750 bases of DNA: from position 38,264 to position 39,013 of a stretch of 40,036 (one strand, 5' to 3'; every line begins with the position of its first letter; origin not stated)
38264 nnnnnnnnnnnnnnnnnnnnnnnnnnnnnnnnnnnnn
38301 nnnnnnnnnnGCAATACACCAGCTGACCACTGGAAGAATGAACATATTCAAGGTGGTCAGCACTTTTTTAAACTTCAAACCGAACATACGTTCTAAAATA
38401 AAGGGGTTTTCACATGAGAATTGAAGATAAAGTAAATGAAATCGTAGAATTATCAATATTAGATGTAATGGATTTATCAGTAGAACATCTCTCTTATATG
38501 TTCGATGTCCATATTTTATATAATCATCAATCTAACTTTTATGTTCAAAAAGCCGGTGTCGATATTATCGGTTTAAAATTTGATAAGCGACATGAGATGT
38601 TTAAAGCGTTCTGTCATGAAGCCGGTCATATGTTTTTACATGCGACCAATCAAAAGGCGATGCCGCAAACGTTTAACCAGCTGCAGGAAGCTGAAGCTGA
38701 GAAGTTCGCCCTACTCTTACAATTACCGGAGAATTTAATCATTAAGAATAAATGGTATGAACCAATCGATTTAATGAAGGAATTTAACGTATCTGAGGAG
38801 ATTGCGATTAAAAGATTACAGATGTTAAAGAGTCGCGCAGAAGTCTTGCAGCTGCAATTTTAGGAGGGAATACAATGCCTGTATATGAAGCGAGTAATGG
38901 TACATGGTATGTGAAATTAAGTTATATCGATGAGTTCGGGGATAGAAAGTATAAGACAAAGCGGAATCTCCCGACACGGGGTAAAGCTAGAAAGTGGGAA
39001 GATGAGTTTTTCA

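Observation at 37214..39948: LexA box in front of an ImmA-type protease and integrase, beside a repressor with no autocleavage domain: candidate SOS-gated protease anti-repression switch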

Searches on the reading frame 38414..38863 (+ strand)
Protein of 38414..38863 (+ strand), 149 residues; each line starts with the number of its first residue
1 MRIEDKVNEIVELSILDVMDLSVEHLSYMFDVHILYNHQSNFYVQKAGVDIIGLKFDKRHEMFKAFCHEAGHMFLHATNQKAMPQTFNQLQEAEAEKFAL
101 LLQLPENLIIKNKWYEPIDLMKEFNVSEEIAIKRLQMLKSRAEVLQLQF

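Call 3: search_protein_families(library=pfam, proteins=[window:38414-38863:+], max_evalue=0.01)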
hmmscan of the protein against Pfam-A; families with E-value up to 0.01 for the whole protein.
window:38414-38863:+ (149 aa): 1 family
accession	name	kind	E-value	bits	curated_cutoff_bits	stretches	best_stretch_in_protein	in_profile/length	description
PF06114.19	Peptidase_M78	-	6.9e-10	39.2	22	1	66-135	46-122/123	IrrE N-terminal-like domain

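Call 7: search_dna_similar(query=window:38414-38863:+, collection=phages, mode=protein, max_rows=40)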
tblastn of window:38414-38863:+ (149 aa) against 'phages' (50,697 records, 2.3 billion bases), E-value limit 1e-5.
Records with a match: 2; places in all: 2; records where one place covers at least 80% of the query: 2.
Best place of each record, by identity: <60% 2.
By first word of the organism name: Staphylococcus 2.
By host as written in the record: Staphylococcus pseudintermedius 2.
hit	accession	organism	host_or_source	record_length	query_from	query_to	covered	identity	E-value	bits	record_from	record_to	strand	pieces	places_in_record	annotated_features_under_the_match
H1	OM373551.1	Staphylococcus phage vB_SpsX-DS3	Staphylococcus pseudintermedius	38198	1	138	93%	40.6%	2e-26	108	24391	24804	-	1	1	record has no annotation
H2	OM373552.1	Staphylococcus phage vB_SpsX-DS4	Staphylococcus pseudintermedius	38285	1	138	93%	40.6%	2e-26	108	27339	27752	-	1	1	record has no annotation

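Call 8: find_related_loci(query=window:38414-38863:+, collection=viral_contigs, flank=3000)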
Query window:38414-38863:+ (149 aa) in viral_contigs; peptide patterns used: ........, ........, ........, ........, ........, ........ (x = any residue, [..] = any of these).
8 stretches matched a pattern; 3 encode a relative of the query (tblastn E <= 1e-3); 3 distinct loci.
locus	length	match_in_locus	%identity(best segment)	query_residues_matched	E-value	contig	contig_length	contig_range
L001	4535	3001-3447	97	1-149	1e-97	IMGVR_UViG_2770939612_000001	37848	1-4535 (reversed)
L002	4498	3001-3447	71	1-149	6e-73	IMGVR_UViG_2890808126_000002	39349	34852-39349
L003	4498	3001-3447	72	1-149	8e-74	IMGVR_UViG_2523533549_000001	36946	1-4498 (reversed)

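Call 9: find_homologous_proteins(query=window:38414-38863:+)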
Query window:38414-38863:+ (149 aa): 29 proteins with E <= 0.001 among 57 candidates.
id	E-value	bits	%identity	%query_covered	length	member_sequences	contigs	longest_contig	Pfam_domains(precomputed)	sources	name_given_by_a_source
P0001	1.2e-86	306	95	100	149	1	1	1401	PF06114.20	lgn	-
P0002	2.1e-84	299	92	100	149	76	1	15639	PF06114.20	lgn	-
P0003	7.2e-81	287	87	100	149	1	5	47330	PF06114.20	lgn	-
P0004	1.1e-80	287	87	100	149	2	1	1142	PF06114.20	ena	-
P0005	7.2e-80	284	86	100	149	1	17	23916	PF06114.20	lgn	-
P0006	2.8e-70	253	78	100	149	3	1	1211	PF06114.20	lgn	-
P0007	2.5e-67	243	72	100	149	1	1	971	PF06114.20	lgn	-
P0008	9.3e-67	242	74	100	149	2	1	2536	PF06114.20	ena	-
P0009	9.5e-66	238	72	100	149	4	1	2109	PF06114.20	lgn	-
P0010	7.2e-65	235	74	100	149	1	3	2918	PF06114.20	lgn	-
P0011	3.8e-64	233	71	100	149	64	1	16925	PF06114.20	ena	-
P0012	8.1e-59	216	66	100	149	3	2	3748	PF06114.20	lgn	-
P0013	6.3e-58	213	65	100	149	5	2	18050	PF06114.20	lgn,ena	-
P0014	3.3e-57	211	64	100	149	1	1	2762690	-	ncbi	ncbi:ImmA/IrrE family metallo-endopeptidase [Salinicoccus sp. Marseille-QA3877]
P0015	1.0e-55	206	65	100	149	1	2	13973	PF06114.20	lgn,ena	-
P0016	3.4e-55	204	70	93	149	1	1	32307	PF06114.20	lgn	-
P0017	2.8e-49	185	62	93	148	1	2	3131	PF06114.20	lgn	-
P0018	1.3e-47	180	54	97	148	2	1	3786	PF06114.20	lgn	-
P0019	8.8e-47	177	58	93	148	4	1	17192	PF06114.20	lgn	-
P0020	1.5e-45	173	57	93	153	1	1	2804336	PF06114.20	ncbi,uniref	ncbi:ImmA/IrrE family metallo-endopeptidase [Salinicoccus sp. HZC-1]|uniref:ImmA/IrrE family metallo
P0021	2.5e-45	172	55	97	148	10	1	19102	PF06114.20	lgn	-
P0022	1.1e-44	170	55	97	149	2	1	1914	PF06114.20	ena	-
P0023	2.1e-44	169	53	97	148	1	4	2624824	PF06114.20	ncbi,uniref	ncbi:ImmA/IrrE family metallo-endopeptidase [Salinicoccus sesuvii]|uniref:ImmA/IrrE family metallo-e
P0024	6.4e-43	164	53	97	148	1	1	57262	PF06114.20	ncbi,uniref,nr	ncbi:ImmA/IrrE family metallo-endopeptidase [Salinicoccus roseus]|uniref:ImmA/IrrE family metallo-en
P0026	2.2e-42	163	54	93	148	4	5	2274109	PF06114.20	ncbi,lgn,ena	ncbi:ImmA/IrrE family metallo-endopeptidase [Salinicoccus sp. CNSTN-B1]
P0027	1.7e-28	118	42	95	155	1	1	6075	PF06114.20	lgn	-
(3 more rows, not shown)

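Call 11: find_related_loci(query=A1, collection=genome_contigs, flank=4000)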
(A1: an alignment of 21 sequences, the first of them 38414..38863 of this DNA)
Query A1 (149 aa) in genome_contigs; peptide patterns used: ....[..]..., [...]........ (x = any residue, [..] = any of these).
138 stretches matched a pattern; 13 encode a relative of the query (tblastn E <= 1e-3); 13 distinct loci.
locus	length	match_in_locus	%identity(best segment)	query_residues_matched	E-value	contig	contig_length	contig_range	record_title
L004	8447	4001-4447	97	1-149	1e-96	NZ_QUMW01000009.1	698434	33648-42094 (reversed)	Jeotgalicoccus halotolerans strain DSM 17274 Ga0244533_101, whole genome shotgun sequence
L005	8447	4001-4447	72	1-149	6e-73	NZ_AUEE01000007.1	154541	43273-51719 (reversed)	Jeotgalicoccus marinus DSM 19772 H624DRAFT_scaffold00006.6_C, whole genome shotgun sequence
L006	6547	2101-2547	71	1-149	3e-72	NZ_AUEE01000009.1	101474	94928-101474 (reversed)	Jeotgalicoccus marinus DSM 19772 H624DRAFT_scaffold00008.8_C, whole genome shotgun sequence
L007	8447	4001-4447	68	1-149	7e-69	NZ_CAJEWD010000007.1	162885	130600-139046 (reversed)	Jeotgalicoccus meleagridis strain CIP 111649, whole genome shotgun sequence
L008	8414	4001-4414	59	1-138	1e-54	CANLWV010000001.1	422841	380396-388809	uncultured Salinicoccus sp. isolate 3-230-J.fasta genome assembly, contig: NODE_1, whole genome shotgun sequence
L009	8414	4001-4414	57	1-138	2e-53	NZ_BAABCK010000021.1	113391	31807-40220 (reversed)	Salinicoccus jeotgali strain JCM 16981 sequence21, whole genome shotgun sequence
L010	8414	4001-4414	57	1-138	2e-52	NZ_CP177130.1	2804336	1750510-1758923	Salinicoccus sp. HZC-1 chromosome, complete genome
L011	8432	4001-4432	53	1-144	4e-51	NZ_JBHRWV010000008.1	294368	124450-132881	Salinicoccus sesuvii strain CCM 7756 soapdenovo_K_105_8, whole genome shotgun sequence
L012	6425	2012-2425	57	1-138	6e-51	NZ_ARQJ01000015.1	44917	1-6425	Salinicoccus albus DSM 19776 strain YIM-Y21 G343DRAFT_scaffold00019.19_C, whole genome shotgun sequence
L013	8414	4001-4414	54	1-138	5e-49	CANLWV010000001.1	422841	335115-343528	uncultured Salinicoccus sp. isolate 3-230-J.fasta genome assembly, contig: NODE_1, whole genome shotgun sequence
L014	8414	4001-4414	54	1-138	1e-48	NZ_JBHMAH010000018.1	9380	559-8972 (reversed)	Salinicoccus siamensis strain JCM 12822 GCM70008989_14, whole genome shotgun sequence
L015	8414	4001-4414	54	1-138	3e-48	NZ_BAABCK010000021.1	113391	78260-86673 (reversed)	Salinicoccus jeotgali strain JCM 16981 sequence21, whole genome shotgun sequence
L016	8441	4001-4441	41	1-147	2e-34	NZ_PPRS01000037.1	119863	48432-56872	Mammaliicoccus lentus strain NCTC 12102 f41f68fb-9006-4a7a-abde-f71ca38112be_c37, whole genome shotgun sequence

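Call 12: find_related_loci(query=A1, collection=viral_contigs, flank=4000)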
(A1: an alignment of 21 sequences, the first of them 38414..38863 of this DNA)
Query A1 (149 aa) in viral_contigs; peptide patterns used: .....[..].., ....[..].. (x = any residue, [..] = any of these).
82 stretches matched a pattern; 6 encode a relative of the query (tblastn E <= 1e-3); 6 distinct loci.
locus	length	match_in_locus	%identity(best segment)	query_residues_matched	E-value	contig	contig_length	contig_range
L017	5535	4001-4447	97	1-149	3e-97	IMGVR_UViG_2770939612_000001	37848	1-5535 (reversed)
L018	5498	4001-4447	71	1-149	2e-72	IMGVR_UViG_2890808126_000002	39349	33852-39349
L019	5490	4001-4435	56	1-145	4e-53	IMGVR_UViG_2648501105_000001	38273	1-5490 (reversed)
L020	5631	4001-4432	48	1-144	3e-46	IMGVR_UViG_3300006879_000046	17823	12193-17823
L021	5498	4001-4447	72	1-149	2e-73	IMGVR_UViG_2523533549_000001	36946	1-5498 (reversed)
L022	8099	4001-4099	48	45-72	2e-5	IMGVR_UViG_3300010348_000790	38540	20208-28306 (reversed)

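Call 43: search_solved_structures(query=A1, max_evalue=0.01, show_alignments=2)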
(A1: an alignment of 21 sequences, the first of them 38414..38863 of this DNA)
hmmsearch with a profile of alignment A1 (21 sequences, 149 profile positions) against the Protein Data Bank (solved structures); distinct sequences matched with E-value up to 0.01: 0.

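Call 44: search_protein_families(library=phrogs, proteins=[window:38414-38863:+], max_evalue=0.00001)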
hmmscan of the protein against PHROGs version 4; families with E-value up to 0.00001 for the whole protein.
window:38414-38863:+ (149 aa): 1 family
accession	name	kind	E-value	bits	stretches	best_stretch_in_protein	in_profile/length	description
phrog_87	-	other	5.2e-11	43.7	1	6-140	24-166/227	metallo-protease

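Call 51: get_annotated_region(hit=H1, flank=3500)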
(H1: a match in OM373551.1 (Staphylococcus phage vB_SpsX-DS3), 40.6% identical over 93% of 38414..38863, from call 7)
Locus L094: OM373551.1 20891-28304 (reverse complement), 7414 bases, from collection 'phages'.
description: UNVERIFIED: Staphylococcus phage vB_SpsX-DS3, complete genome.
organism: Staphylococcus phage vB_SpsX-DS3 (NCBI taxid 2924922)
taxonomy: Viruses; Duplodnaviria; Heunggongvirae; Uroviricota; Caudoviricetes; Coventryvirus
host: Staphylococcus pseudintermedius; source: canine skin; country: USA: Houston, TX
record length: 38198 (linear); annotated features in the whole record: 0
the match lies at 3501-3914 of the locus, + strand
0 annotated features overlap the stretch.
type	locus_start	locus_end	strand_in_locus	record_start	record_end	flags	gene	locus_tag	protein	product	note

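Call 54: search_dna_similar(query=L094:3501-3947:+, collection=phages, mode=protein, max_rows=60, max_evalue=0.001, rows=spread)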
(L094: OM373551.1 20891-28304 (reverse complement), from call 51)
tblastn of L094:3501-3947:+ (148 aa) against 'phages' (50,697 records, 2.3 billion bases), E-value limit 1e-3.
Records with a match: 2; places in all: 2; records where one place covers at least 80% of the query: 2.
Best place of each record, by identity: >=99% 2.
By first word of the organism name: Staphylococcus 2.
By host as written in the record: Staphylococcus pseudintermedius 2.
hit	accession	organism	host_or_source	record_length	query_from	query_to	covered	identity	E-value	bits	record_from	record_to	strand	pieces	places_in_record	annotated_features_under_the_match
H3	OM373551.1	Staphylococcus phage vB_SpsX-DS3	Staphylococcus pseudintermedius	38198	1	148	100%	100.0%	1e-95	306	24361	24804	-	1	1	record has no annotation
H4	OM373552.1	Staphylococcus phage vB_SpsX-DS4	Staphylococcus pseudintermedius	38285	1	148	100%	100.0%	1e-95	306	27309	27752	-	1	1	record has no annotation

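Call 55: find_related_loci(query=L094:3501-3947:+, collection=viral_contigs, flank=1500)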
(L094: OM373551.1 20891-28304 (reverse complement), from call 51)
Query L094:3501-3947:+ (148 aa) in viral_contigs; peptide patterns used: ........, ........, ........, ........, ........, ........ (x = any residue, [..] = any of these).
No stretch of DNA in the collection matches any of the patterns.

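Call 67: find_homologous_proteins(query=L094:3501-3947:+, max_evalue=0.00001)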
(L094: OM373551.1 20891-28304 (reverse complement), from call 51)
Query L094:3501-3947:+ (148 aa): 12 proteins with E <= 0.00001 among 14 candidates.
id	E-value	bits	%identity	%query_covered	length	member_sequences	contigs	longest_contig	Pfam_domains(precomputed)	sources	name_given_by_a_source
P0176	4.8e-93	326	99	100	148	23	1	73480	PF06114.20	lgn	-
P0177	2.5e-72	259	77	100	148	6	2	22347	PF06114.20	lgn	-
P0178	6.6e-57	209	62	100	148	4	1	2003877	PF06114.20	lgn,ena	-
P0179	9.9e-57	209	62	100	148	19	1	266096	PF06114.20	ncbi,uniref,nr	ncbi:hypothetical protein BU643_06240 [Staphylococcus chromogenes]|uniref:ImmA/IrrE family metallo-e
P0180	1.2e-40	157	55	98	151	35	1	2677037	PF06114.20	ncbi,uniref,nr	ncbi:ImmA/IrrE family metallo-endopeptidase [Staphylococcus ureilyticus]|uniref:ImmA/IrrE family met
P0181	2.0e-38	149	52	95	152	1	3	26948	PF06114.20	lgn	-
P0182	1.2e-37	147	49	100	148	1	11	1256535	PF06114.20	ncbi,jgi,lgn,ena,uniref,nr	ncbi:ImmA/IrrE family metallo-endopeptidase [Staphylococcus pettenkoferi]|uniref:ImmA/IrrE family me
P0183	2.3e-37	146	52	98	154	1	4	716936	PF06114.20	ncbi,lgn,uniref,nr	ncbi:hypothetical protein SOJ_18000 [Staphylococcus sp. OJ82]|uniref:ImmA/IrrE family metallo-endope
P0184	4.0e-36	142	50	98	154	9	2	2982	PF06114.20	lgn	-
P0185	7.4e-36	141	52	95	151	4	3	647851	PF06114.20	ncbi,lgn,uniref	ncbi:ImmA/IrrE family metallo-endopeptidase [Staphylococcus nepalensis]|uniref:ImmA/IrrE family meta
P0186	1.1e-35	141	49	93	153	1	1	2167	PF06114.20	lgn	-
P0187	2.4e-26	110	55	70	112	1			-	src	-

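Call 68: find_encoding_contigs(protein=P0179, flank=2500, max_places=1)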
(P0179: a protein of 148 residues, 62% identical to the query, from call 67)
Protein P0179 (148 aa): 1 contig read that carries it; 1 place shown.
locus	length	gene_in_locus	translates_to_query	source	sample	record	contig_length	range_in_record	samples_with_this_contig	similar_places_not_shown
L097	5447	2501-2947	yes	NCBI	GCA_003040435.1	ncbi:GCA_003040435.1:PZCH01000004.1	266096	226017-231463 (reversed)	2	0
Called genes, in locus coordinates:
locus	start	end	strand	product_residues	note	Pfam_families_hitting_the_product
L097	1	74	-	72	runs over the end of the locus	PF01381:HTH_3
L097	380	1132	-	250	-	PF08346:AntA, PF03374:ANT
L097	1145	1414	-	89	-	PF01381:HTH_3 (weak)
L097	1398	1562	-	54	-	-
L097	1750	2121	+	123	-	PF13560:HTH_31, PF12844:HTH_19 (weak), PF01381:HTH_3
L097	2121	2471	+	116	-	PF12844:HTH_19, PF13560:HTH_31 (weak), PF01381:HTH_3, PF13443:HTH_26 (weak)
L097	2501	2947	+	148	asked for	PF06114:Peptidase_M78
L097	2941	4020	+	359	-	PF14657:Arm-DNA-bind_4 (weak), PF14659:Phage_int_SAM_3, PF00589:Phage_integrase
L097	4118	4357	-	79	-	-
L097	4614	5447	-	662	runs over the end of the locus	PF00456:Transketolase_N, PF13292:DXP_synthase_N (faint), PF00676:E1_dh (faint), PF02779:Transket_pyr, PF02780:Transketolase_C, PF22613:Transketolase_C_1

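Call 69: find_encoding_contigs(protein=P0180, flank=2500, max_places=1)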
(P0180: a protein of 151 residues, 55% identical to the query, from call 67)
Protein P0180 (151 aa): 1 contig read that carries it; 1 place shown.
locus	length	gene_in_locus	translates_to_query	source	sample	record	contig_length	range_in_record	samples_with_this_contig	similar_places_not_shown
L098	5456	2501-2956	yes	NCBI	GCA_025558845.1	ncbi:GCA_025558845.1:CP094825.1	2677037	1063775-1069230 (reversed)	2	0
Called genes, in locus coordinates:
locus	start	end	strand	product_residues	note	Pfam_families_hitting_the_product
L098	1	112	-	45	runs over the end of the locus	-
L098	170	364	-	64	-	-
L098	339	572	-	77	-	PF01381:HTH_3 (weak)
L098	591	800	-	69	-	PF13443:HTH_26 (weak)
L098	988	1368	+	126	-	PF13560:HTH_31 (weak), PF01381:HTH_3 (weak), PF12844:HTH_19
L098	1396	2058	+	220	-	-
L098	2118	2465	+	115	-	PF01381:HTH_3, PF12844:HTH_19 (weak), PF13443:HTH_26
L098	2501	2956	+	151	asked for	PF06114:Peptidase_M78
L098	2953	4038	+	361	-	PF14657:Arm-DNA-bind_4 (weak), PF14659:Phage_int_SAM_3, PF22022:Phage_int_M (weak), PF00589:Phage_integrase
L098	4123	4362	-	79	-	-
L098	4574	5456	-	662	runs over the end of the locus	PF00456:Transketolase_N, PF13292:DXP_synthase_N (faint), PF02779:Transket_pyr, PF02780:Transketolase_C, PF22613:Transketolase_C_1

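Call 70: find_encoding_contigs(protein=P0182, flank=2500, max_places=1)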
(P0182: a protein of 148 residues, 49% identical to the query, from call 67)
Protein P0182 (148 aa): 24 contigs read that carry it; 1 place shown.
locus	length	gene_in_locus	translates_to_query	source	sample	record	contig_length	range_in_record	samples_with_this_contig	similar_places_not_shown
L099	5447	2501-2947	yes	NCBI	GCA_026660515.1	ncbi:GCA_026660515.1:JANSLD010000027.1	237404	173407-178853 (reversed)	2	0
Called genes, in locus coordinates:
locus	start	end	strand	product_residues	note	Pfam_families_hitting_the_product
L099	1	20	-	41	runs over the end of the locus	-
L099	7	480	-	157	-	-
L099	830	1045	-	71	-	PF12844:HTH_19, PF01381:HTH_3 (weak)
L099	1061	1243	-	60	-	-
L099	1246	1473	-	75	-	-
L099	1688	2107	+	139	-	PF13560:HTH_31 (weak), PF12844:HTH_19, PF13413:HTH_25 (weak), PF01381:HTH_3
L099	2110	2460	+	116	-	PF13560:HTH_31, PF01381:HTH_3, PF12844:HTH_19, PF13443:HTH_26 (faint)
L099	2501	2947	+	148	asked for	PF06114:Peptidase_M78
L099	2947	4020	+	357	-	PF14657:Arm-DNA-bind_4, PF14659:Phage_int_SAM_3 (weak), PF00589:Phage_integrase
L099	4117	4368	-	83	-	PF03672:UPF0154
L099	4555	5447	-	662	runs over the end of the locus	PF00456:Transketolase_N, PF13292:DXP_synthase_N (faint), PF02779:Transket_pyr, PF02780:Transketolase_C, PF22613:Transketolase_C_1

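Call 71: find_encoding_contigs(protein=P0185, flank=2500, max_places=1)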
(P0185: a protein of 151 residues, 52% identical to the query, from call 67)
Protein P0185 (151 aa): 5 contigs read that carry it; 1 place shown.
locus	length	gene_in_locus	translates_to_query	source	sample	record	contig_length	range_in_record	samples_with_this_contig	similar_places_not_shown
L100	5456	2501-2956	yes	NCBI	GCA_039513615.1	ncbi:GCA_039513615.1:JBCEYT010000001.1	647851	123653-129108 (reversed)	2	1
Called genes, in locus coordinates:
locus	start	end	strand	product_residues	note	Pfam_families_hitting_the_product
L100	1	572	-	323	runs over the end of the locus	PF09588:YqaJ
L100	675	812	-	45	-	-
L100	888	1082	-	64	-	-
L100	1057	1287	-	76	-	PF12844:HTH_19 (weak), PF01381:HTH_3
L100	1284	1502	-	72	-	-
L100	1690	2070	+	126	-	PF12844:HTH_19, PF13560:HTH_31, PF01381:HTH_3 (weak)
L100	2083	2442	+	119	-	PF01381:HTH_3, PF12844:HTH_19, PF13443:HTH_26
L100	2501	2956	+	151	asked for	PF06114:Peptidase_M78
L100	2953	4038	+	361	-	PF14657:Arm-DNA-bind_4 (weak), PF14659:Phage_int_SAM_3, PF22022:Phage_int_M (weak), PF00589:Phage_integrase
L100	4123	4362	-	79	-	-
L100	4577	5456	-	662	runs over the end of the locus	PF00456:Transketolase_N, PF02779:Transket_pyr, PF02780:Transketolase_C, PF22613:Transketolase_C_1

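Call 73: predict_structure(alignment_id=A1)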
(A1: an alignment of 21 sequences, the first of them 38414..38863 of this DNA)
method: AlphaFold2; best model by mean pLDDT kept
length: 149 residues; sequences in the alignment: 21
mean_pLDDT: 89.4   pTM: 0.84
mean pLDDT of the five models: 89.4, 85.7, 85.0, 84.6, 72.7
residues with pLDDT >= 90: 95; 70-90: 46; 50-70: 8; < 50: 0
segments of 3 or more residues with pLDDT < 50: none
pLDDT, mean of each block of 10 residues (from residue 1): 85 84 92 93 91 94 95 77 84 92 94 95 94 94 74
secondary structure, 60 per line:
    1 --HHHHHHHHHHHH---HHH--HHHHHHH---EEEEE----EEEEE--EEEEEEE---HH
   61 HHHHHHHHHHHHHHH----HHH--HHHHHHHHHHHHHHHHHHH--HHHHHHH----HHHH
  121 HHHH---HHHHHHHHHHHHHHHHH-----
elements in order: H3-14 H23-29 E33-37 E42-46 E49-55 H59-75 H85-103 H106-112 H117-124 H128-144
